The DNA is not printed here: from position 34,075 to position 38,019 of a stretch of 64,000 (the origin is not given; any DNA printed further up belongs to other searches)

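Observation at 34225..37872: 1215-aa lipoprotein with five tandem Cys-pair modules and no recognisable sorting domain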

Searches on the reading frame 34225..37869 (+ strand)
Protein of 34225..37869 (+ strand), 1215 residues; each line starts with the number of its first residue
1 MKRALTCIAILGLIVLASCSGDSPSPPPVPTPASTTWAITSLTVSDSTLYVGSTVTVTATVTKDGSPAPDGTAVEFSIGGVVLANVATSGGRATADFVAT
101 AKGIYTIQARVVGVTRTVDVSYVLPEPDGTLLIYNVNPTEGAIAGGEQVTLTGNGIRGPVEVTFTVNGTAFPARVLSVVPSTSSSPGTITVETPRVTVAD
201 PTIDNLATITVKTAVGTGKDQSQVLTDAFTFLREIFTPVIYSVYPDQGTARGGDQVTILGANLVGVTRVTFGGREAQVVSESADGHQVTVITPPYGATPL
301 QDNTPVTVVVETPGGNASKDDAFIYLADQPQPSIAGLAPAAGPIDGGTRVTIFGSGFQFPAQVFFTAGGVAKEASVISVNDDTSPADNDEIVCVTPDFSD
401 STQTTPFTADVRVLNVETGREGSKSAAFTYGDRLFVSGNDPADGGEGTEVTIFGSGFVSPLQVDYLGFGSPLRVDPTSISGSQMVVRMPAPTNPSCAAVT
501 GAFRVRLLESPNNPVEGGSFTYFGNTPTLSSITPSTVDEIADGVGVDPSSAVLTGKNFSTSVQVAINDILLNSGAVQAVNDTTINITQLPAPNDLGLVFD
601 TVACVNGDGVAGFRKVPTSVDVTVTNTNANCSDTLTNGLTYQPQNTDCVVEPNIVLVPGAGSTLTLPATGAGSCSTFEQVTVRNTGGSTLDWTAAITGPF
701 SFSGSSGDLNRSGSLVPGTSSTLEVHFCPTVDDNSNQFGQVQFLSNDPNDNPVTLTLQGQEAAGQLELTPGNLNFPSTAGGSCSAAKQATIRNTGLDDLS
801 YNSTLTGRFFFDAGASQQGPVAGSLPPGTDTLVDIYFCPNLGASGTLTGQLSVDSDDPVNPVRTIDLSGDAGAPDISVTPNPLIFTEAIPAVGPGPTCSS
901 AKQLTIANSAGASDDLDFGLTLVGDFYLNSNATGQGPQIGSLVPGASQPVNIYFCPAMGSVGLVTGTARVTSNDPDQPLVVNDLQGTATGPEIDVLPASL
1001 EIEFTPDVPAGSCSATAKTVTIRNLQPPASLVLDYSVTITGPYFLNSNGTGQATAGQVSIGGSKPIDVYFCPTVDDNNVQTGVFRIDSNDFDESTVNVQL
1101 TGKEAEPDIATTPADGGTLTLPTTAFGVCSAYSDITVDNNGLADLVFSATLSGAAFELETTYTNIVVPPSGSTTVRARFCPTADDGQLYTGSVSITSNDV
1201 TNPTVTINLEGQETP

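Call 3: search_protein_families(library=pfam, proteins=[window:34225-37869:+], max_evalue=1)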
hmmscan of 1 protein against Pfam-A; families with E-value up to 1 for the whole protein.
window:34225-37869:+ (1215 aa): 11 families
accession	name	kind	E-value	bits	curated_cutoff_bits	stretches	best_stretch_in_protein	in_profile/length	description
PF01833.30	TIG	-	2.4e-24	85.6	20.9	3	238-318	1-77/84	IPT/TIG domain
PF22544.2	HYDIN_VesB_CFA65-like_Ig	-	1e-15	58.2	25.5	3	1133-1211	23-99/100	HYDIN/CFA65/VesB-like, Ig-like domain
PF22073.2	Cep192_D4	-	1.4e-15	57.9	35.5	3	678-746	24-95/112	Cep192 domain 4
PF24507.1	Ig_CFAP65_4th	-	5.4e-11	43.2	27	1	682-759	4-74/76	CFAP65, fourth Ig-like domain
PF16179.11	RHD_dimer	-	3.1e-09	37.2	28.3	2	245-328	7-102/103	Rel homology dimerisation domain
PF15780.11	ASH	-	0.00017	22.1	27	1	1135-1204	29-97/98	Abnormal spindle-like microcephaly-assoc'd, ASPM-SPD-2-Hydin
PF07705.17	CARDB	-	0.00018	22.1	22.7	1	42-108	8-80/101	CARDB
PF25249.1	Ig_CFAP65_7th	-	0.00068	19.9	28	0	937-961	52-76/120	CFAP65, seventh Ig-like domain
PF17957.7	Big_7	-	0.0033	18.5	24.1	1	45-109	10-70/70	Bacterial Ig domain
PF12371.14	TMEM131_like_N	-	0.088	13.5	28.8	0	1013-1048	16-50/84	Transmembrane protein 131-like N-terminal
PF08307.16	Glyco_hydro_98C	-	0.21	11.5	25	1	1081-1145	200-265/270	Glycosyl hydrolase family 98 C-terminal domain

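Call 4: search_protein_families(library=ncbifam, proteins=[window:34225-37869:+], max_evalue=1)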
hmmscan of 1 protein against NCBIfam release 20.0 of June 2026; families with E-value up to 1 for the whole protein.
window:34225-37869:+ (1215 aa): 1 family
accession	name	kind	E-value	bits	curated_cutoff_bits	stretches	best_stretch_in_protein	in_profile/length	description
NF041425.1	OS_HP2_seleno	subfamily_domain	0.0021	18.4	100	0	1136-1212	22-96/98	OS_HP2 family (seleno)protein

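Call 13: find_homologous_proteins(query=window:34225-37869:+)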
Query window:34225-37869:+ (1215 aa): 243 proteins with E <= 0.001 among 8000 candidates; the best 120 are listed.
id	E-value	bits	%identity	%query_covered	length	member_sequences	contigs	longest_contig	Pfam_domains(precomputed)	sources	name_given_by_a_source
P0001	0.0e+0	1828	94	73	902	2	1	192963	PF22073.3,PF16179.12,PF01833.31,PF22544.3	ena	-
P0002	0.0e+0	1528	71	81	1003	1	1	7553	PF22073.3,PF16179.12,PF01833.31,PF22544.3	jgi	jgi:hypothetical protein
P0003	0.0e+0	1510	72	80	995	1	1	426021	PF16179.12,PF01833.31,PF22544.3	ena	-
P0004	0.0e+0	1484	70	80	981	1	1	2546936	PF22073.3,PF15780.12,PF01833.31,PF22544.3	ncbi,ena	-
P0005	0.0e+0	1390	67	81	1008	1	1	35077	PF16179.12,PF01833.31,PF22544.3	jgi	-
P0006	0.0e+0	1267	61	80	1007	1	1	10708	PF22073.3,PF16179.12,PF01833.31,PF22544.3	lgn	-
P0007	2.6e-197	676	42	61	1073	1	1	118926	PF01833.31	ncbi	-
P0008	8.3e-189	648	40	63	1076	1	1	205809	PF01833.31,PF02369.23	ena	-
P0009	6.8e-179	615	36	71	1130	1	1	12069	PF22073.3,PF19190.7,PF22065.3,PF16179.12,PF15780.12,PF07610.18,PF01833.31,PF24507.2,PF12371.15,PF22544.3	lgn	-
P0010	8.9e-175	602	40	71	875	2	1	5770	PF16179.12,PF01833.31,PF22544.3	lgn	-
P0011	1.4e-164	568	37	60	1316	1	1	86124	PF16179.12,PF15780.12,PF01833.31,PF22544.3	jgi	-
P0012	7.7e-162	559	34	71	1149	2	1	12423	PF22073.3,PF16179.12,PF15780.12,PF07610.18,PF01833.31,PF12371.15,PF22544.3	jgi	-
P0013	4.1e-161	556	41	70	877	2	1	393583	PF22073.3,PF01833.31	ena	-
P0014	1.2e-158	548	39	70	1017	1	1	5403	PF15780.12,PF01833.31,PF22544.3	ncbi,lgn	-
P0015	4.1e-156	540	41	66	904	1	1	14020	PF16179.12,PF01833.31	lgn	-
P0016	1.1e-155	538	37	56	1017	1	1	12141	PF16179.12,PF01833.31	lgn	-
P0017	4.4e-155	536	35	71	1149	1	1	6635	PF22073.3,PF16179.12,PF15780.12,PF07610.18,PF01833.31,PF22544.3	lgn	-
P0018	3.0e-152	527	42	69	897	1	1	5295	PF22073.3,PF22065.3,PF16179.12,PF15780.12,PF01833.31,PF22067.3,PF24507.2,PF22544.3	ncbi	-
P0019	2.3e-150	521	40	72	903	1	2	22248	PF01833.31,PF20144.6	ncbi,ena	-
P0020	1.7e-148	515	44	58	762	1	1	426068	PF16179.12,PF01833.31,PF22544.3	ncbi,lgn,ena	-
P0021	4.3e-148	513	47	51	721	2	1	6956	PF16179.12,PF01833.31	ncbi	-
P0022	6.6e-148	513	44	57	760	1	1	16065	PF16179.12,PF01833.31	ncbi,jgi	-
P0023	7.0e-148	513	40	71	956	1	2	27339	PF01833.31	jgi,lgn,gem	-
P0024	7.2e-148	513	35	57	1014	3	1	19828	PF16179.12,PF01833.31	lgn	-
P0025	1.8e-147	511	41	67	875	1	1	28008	PF01833.31,PF20144.6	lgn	-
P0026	1.6e-146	508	36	60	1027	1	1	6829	PF16179.12,PF01833.31,PF22544.3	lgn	-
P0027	2.4e-146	508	40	72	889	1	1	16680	PF01833.31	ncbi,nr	ncbi:MAG: hypothetical protein GY906_17395 [bacterium]|nr:hypothetical protein [bacterium]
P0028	7.5e-144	499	39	69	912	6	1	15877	PF22073.3,PF01833.31,PF22544.3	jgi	jgi:hypothetical protein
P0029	1.3e-142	495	39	63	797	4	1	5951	PF01833.31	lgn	-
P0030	1.7e-142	495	42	62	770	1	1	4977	PF01833.31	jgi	jgi:hypothetical protein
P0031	7.1e-142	493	41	62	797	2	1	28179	PF22073.3,PF01833.31,PF22544.3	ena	-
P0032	1.4e-141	492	43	60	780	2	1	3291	PF01833.31,PF22544.3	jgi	jgi:hypothetical protein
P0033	1.6e-141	492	41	63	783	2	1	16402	PF01833.31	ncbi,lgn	-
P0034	1.0e-140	489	41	62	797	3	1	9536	PF16179.12,PF01833.31,PF22544.3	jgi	-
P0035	1.1e-140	489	41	61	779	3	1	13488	PF16179.12,PF01833.31,PF22544.3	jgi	jgi:HYDIN/CFA65/VesB-like, Ig-like domain/IPT/TIG domain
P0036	1.1e-140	489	42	62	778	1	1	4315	PF01833.31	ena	-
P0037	2.2e-140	488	41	63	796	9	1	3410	PF16179.12,PF01833.31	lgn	-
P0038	4.0e-139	484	38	71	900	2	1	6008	PF16179.12,PF01833.31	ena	-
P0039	1.9e-137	478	40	63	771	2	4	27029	PF16179.12,PF01833.31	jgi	jgi:hypothetical protein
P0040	1.3e-136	475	38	70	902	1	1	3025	PF16179.12,PF01833.31,PF20144.6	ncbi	-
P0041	1.3e-136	475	41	62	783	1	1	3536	PF22073.3,PF15780.12,PF01833.31,PF12371.15,PF22544.3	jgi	-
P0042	1.2e-135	472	39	71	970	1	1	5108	PF01833.31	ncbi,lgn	-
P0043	4.4e-135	470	44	54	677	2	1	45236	PF16179.12,PF01833.31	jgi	-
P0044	4.9e-135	470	44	54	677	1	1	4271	PF01833.31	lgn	-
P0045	1.8e-134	468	44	53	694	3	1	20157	PF16179.12,PF01833.31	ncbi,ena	-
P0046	6.6e-134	466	41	63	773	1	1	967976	PF22073.3,PF16179.12,PF15780.12,PF07610.18,PF01833.31,PF22544.3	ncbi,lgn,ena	-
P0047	2.3e-133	464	38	70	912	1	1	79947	PF22073.3,PF01833.31,PF22544.3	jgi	jgi:hypothetical protein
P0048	7.3e-133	463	39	61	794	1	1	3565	PF16179.12,PF01833.31,PF20144.6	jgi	jgi:hypothetical protein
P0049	1.3e-132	462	41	62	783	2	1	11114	PF01833.31,PF22544.3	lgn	-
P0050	2.2e-132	461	37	72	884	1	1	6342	PF16179.12,PF15780.12,PF01833.31,PF22544.3,PF20144.6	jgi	jgi:hypothetical protein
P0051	1.1e-131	459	40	62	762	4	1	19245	PF16179.12,PF01833.31,PF22544.3,PF20144.6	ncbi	-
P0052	2.9e-130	454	41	62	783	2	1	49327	PF01833.31,PF22544.3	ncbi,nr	ncbi:MAG: choice-of-anchor D domain-containing protein [Acidobacteria bacterium]|nr:choice-of-anchor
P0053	1.4e-129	452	40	63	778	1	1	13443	PF16179.12,PF01833.31,PF20144.6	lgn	-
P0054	5.0e-126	440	40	61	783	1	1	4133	PF01833.31,PF20144.6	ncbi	-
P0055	5.1e-125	437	35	45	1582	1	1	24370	PF16179.12,PF01833.31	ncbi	-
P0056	1.4e-124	435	38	61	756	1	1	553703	PF16179.12,PF01833.31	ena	-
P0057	1.5e-123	432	39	60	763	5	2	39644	PF16179.12,PF15780.12,PF01833.31,PF24507.2,PF22544.3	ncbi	-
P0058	7.5e-123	430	39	61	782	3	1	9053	PF01833.31,PF20144.6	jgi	-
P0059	6.4e-121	423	39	58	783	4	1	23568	PF16179.12,PF01833.31,PF22544.3,PF20144.6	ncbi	-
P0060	1.9e-120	422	39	58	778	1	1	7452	PF16179.12,PF01833.31,PF20144.6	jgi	-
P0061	1.1e-119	419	30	43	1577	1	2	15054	PF16179.12,PF01833.31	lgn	-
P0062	1.5e-119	419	35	43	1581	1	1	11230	PF16179.12,PF01833.31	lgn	-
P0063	1.8e-119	418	38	60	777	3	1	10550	PF16179.12,PF01833.31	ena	-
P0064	2.3e-119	418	35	43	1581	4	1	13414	PF16179.12,PF01833.31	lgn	-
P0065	1.0e-118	416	35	45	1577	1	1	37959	PF16179.12,PF01833.31,PF02369.23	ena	-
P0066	5.2e-118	414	40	53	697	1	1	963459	PF16179.12,PF01833.31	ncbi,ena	-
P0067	5.6e-117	410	40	59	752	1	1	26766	PF22073.3,PF16179.12,PF15780.12,PF01833.31,PF24798.3,PF25249.1,PF22067.3,PF24507.2,PF22544.3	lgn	-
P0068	4.8e-115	404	39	60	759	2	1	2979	PF22073.3,PF15780.12,PF01833.31,PF24798.3,PF25249.1,PF22067.3,PF24507.2,PF22544.3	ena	-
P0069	9.7e-112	393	38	60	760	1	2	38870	PF16179.12,PF15780.12,PF01833.31,PF24507.2,PF22544.3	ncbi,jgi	-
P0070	6.2e-109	384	32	46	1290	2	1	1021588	PF16179.12,PF01833.31,PF20144.6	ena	-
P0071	3.1e-107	378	38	60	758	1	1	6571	PF22073.3,PF15780.12,PF07610.18,PF01833.31,PF25249.1,PF22067.3,PF24507.2,PF22544.3,PF20144.6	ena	-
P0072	4.7e-107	377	38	60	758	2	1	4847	PF16179.12,PF15780.12,PF01833.31,PF25249.1,PF22067.3,PF24507.2,PF22544.3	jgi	-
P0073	3.0e-102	361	36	45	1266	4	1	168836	PF16179.12,PF01833.31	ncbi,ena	-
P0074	3.0e-94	335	30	38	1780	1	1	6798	PF01833.31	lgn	-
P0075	1.8e-90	322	35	44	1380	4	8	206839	PF16179.12,PF01833.31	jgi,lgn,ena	jgi:hypothetical protein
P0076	2.6e-87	312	33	47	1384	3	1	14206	PF16179.12,PF01833.31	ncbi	-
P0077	1.3e-82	296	34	45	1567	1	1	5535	PF16179.12,PF01833.31,PF20144.6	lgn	-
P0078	3.5e-79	285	34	28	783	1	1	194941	PF16179.12,PF01833.31,PF20144.6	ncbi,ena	-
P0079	1.9e-77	279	33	19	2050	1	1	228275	PF16179.12,PF19079.6,PF01833.31,PF20144.6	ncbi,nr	ncbi:MAG: IPT/TIG domain-containing protein [Deltaproteobacteria bacterium]|nr:IPT/TIG domain-contai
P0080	3.8e-77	278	33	46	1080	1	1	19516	PF01833.31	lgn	-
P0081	1.4e-74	270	34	46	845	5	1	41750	PF16179.12,PF01833.31,PF20144.6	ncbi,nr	ncbi:MAG: hypothetical protein EPN53_07185 [Acidobacteria bacterium]|nr:MAG: hypothetical protein EP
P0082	3.1e-74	269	34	43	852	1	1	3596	PF01833.31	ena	-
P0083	1.5e-73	266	34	44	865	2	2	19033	PF01833.31,PF02369.23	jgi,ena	-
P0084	1.6e-71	260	33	47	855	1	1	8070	PF01833.31,PF20144.6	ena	-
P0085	3.8e-71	258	34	43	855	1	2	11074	PF01833.31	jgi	jgi:hypothetical protein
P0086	5.1e-71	258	32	43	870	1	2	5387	PF01833.31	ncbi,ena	-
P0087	1.7e-67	246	35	43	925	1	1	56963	PF00801.27,PF01833.31,PF18911.7,PF20144.6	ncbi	-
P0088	1.2e-66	244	34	42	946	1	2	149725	PF01833.31,PF20144.6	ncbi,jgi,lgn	jgi:uncharacterized lipoprotein YbaY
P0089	5.6e-66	241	33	47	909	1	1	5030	PF00801.27,PF01833.31,PF18911.7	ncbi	-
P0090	9.7e-65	237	34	42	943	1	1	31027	PF01833.31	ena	-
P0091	3.1e-62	229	29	52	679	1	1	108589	PF01833.31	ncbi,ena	-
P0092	1.1e-58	217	34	44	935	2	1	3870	PF01833.31,PF20144.6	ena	-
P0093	2.0e-58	216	29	44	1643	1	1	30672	PF01833.31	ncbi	-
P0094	6.2e-55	205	30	35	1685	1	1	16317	PF00960.26,PF01833.31,PF20144.6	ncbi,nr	ncbi:MAG TPA: IPT/TIG domain-containing protein, partial [Anaeromyxobacteraceae bacterium]|nr:IPT/TI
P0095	3.4e-53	199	30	43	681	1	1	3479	PF15780.12,PF01833.31,PF22544.3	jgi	jgi:hypothetical protein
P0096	2.3e-51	193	29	30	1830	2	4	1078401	PF01833.31,PF20144.6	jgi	-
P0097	1.9e-47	180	30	37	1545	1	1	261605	PF01833.31,PF20144.6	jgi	jgi:IPT/TIG domain-containing protein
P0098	1.7e-46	177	28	45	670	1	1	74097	PF07610.18,PF01833.31,PF02369.23,PF22544.3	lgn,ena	-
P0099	2.1e-46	176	34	31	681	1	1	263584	PF15780.12,PF01833.31,PF02369.23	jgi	jgi:IPT/TIG domain/Abnormal spindle-like microcephaly-assoc'd, ASPM-SPD-2-Hydin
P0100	1.6e-44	170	31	43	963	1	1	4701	PF00801.27,PF01833.31,PF18911.7,PF20144.6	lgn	-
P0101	1.3e-43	167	29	42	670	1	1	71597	PF07610.18,PF01833.31,PF02369.23,PF22544.3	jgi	jgi:IPT/TIG domain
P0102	2.2e-43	167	30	51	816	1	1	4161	PF01833.31,PF02369.23,PF20144.6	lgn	-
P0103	2.6e-41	160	35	34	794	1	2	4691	PF01833.31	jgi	jgi:hypothetical protein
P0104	2.2e-40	157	30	43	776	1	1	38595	PF01833.31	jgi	jgi:hypothetical protein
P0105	2.8e-40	156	30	33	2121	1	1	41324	PF01833.31,PF20144.6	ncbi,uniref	ncbi:IPT/TIG domain-containing protein, partial [Nocardia abscessus]|uniref:IPT/TIG domain-containin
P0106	1.3e-39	154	32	30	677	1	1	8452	PF01833.31,PF02369.23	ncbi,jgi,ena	ncbi:MAG TPA: IPT/TIG domain-containing protein [Thermoanaerobaculia bacterium]|jgi:hypothetical pro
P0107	2.5e-38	150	33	30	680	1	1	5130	PF07610.18,PF01833.31,PF02369.23,PF22544.3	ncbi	-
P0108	4.9e-38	149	31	34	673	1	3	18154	PF15780.12,PF01833.31,PF02369.23,PF22544.3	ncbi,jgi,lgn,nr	ncbi:MAG TPA: IPT/TIG domain-containing protein [Thermoanaerobaculia bacterium]|nr:IPT/TIG domain-co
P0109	1.3e-37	147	31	33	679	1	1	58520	PF01833.31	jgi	jgi:hypothetical protein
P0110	2.8e-37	146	33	29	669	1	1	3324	PF01833.31,PF02369.23,PF22544.3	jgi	jgi:IPT/TIG domain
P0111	5.1e-37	145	31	43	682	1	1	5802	PF22073.3,PF15780.12,PF01833.31,PF02369.23,PF22544.3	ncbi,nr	ncbi:MAG: hypothetical protein JWO56_3375 [Acidobacteria bacterium]|nr:hypothetical protein [Acidoba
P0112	5.3e-37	145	30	44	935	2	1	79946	PF22352.3,PF01833.31,PF05345.19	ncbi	-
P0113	6.1e-37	145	35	30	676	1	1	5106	PF07610.18,PF01833.31,PF02369.23,PF22544.3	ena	-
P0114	1.6e-36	144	32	34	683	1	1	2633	PF15780.12,PF01833.31,PF02369.23,PF22544.3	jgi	jgi:hypothetical protein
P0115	1.7e-36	144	32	35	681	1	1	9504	PF01833.31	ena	-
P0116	4.2e-36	142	30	43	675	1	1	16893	PF01833.31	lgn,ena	-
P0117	6.9e-36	142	29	42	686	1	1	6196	PF15780.12,PF01833.31,PF02369.23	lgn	-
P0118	9.7e-36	141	33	30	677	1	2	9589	PF01833.31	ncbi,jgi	jgi:hypothetical protein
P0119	1.5e-35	141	33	35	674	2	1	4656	PF01833.31,PF02369.23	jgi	jgi:hypothetical protein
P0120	1.5e-35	141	29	43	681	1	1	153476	PF22073.3,PF15780.12,PF01833.31,PF02369.23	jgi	jgi:hypothetical protein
